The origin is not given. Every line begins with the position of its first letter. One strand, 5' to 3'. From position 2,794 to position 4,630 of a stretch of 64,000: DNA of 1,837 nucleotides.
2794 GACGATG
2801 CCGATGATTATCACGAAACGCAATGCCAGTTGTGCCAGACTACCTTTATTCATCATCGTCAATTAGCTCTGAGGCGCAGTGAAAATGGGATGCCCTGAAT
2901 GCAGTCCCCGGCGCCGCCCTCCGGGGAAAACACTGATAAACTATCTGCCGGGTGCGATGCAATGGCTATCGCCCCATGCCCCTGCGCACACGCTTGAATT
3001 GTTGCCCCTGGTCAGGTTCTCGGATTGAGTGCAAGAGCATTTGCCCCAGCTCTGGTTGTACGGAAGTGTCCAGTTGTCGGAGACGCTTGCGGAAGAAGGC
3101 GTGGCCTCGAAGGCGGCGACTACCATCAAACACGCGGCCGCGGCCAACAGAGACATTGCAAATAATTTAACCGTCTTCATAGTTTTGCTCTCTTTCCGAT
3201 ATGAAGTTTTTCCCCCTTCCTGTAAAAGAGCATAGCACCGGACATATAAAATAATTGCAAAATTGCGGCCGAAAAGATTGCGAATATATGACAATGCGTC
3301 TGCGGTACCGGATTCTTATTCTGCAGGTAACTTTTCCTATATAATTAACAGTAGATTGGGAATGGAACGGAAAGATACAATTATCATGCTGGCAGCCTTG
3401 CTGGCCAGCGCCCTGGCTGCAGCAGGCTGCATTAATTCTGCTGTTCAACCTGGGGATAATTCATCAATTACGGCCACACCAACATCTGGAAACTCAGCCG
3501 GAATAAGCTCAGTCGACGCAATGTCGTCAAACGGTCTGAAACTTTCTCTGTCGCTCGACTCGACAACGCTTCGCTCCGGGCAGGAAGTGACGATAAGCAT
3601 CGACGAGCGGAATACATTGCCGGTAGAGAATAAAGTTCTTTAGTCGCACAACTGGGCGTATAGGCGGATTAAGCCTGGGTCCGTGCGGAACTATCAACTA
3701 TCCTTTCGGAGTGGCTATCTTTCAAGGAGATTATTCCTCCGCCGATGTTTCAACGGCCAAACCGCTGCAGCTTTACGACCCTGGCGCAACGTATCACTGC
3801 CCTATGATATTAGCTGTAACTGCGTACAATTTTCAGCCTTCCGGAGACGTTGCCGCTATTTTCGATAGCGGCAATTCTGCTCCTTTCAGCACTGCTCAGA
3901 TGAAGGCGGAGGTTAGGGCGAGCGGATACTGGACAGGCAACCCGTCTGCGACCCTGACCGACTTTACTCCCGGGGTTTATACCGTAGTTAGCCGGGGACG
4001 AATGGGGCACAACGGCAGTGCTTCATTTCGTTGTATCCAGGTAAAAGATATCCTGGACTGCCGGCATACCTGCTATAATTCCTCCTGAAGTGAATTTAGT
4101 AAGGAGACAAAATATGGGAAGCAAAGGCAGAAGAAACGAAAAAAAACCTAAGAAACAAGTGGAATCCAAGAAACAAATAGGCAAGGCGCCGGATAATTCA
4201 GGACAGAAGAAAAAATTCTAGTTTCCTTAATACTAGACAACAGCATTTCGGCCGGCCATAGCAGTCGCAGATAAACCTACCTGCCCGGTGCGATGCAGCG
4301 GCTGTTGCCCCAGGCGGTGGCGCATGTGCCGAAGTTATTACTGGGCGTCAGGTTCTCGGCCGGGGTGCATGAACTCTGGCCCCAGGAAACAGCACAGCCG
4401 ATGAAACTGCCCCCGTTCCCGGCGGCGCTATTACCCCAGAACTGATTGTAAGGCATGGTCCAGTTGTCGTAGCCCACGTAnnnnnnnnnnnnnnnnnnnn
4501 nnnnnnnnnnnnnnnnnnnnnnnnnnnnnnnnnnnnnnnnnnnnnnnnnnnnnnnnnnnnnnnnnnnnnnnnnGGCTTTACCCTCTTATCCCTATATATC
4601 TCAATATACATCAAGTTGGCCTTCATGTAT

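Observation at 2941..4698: Pair of small secreted four-Cys peptides with a shared CIAPGR C-terminus, conserved N-x-T sequons and a near-identical 40-nt upstream box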

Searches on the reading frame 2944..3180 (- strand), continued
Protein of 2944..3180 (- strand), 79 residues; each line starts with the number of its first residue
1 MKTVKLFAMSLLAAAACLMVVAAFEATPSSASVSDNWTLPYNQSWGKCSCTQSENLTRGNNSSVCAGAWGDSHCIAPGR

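Call 79: search_protein_families(library=phrogs, proteins=[P0006, P0022], max_evalue=1)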
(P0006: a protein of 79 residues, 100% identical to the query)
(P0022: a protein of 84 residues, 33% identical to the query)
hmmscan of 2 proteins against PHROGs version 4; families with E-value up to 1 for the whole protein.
P0006 (79 aa): 1 family
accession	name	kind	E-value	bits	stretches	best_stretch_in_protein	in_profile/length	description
phrog_10569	-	unknown function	0.25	12.4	1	1-57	1-56/155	-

P0022 (84 aa): 0 families

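Call 80: search_protein_families(library=padloc, proteins=[P0006, P0022], max_evalue=1)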
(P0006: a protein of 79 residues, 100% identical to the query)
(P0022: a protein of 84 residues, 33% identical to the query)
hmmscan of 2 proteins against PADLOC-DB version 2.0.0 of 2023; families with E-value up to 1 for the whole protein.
P0006 (79 aa): 0 families

P0022 (84 aa): 0 families

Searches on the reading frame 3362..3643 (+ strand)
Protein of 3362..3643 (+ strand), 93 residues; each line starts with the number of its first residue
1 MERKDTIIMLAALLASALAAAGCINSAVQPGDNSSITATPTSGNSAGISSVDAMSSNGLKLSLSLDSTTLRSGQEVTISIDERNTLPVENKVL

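Call 31: search_protein_families(library=pfam, proteins=[window:3362-3643:+], max_evalue=0.01)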
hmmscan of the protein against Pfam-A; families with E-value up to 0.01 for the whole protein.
window:3362-3643:+ (93 aa): 0 families

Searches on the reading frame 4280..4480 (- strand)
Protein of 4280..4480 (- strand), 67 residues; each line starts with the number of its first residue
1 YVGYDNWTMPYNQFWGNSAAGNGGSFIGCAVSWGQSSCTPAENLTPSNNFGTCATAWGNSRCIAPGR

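Call 61: predict_structure(alignment_id=A6)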
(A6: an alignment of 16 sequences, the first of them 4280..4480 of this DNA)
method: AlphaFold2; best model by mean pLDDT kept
length: 67 residues; sequences in the alignment: 16
mean_pLDDT: 40.8   pTM: 0.20
mean pLDDT of the five models: 40.8, 40.0, 38.5, 38.1, 34.9
residues with pLDDT >= 90: 0; 70-90: 0; 50-70: 5; < 50: 62
segments of 3 or more residues with pLDDT < 50: 1-29, 31-35, 41-67
pLDDT, mean of each block of 10 residues (from residue 1): 31 40 43 47 39 43 42
secondary structure, 60 per line:
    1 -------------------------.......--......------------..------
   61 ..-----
elements in order: E26-32 E35-40
